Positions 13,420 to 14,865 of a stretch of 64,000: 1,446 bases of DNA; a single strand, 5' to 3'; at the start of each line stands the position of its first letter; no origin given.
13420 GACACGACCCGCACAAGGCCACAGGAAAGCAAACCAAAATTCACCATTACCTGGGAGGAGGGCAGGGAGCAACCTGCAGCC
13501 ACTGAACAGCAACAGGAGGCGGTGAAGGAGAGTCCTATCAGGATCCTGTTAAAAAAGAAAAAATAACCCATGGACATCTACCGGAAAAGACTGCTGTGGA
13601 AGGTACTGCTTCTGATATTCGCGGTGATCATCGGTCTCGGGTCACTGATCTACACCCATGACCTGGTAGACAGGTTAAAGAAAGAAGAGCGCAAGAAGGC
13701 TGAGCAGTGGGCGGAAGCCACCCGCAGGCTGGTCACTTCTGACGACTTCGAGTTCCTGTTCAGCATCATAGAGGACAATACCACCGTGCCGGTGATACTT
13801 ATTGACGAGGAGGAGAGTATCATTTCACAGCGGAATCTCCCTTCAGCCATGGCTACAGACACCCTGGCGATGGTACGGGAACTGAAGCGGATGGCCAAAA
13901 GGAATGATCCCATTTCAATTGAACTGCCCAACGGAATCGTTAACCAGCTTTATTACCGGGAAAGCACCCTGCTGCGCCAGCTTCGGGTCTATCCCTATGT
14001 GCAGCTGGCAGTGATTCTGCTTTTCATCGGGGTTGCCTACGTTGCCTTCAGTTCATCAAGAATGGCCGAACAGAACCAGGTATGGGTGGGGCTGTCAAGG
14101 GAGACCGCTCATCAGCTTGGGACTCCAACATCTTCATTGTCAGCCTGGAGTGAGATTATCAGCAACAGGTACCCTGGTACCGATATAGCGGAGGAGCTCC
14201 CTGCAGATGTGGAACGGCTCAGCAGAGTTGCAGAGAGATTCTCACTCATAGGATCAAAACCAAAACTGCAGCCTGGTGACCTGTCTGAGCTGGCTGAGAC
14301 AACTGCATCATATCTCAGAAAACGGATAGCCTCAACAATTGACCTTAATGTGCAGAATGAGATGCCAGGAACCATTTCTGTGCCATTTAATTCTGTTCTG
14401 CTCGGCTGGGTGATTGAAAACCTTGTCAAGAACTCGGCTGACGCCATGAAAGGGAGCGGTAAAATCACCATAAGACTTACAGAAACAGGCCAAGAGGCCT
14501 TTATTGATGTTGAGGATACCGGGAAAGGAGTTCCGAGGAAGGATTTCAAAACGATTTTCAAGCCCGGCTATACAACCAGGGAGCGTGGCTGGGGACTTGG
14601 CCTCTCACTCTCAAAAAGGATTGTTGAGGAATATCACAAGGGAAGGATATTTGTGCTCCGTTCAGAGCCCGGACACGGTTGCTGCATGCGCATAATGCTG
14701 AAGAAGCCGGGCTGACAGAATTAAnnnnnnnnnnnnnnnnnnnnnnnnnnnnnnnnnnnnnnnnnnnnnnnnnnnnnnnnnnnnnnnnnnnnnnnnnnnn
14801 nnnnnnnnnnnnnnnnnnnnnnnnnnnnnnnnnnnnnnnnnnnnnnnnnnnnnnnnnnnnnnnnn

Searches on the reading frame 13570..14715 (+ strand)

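Call 26: search_protein_families(library=pfam, max_evalue=0.000001, proteins=[window:13570-14715:+])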
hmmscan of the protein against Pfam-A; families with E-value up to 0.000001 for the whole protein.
window:13570-14715:+ (381 aa): 1 family
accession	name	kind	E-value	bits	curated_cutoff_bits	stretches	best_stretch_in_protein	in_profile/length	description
PF02518.31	HATPase_c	-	1e-20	74.7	26.4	1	277-379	5-109/111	Histidine kinase-, DNA gyrase B-, and HSP90-like ATPase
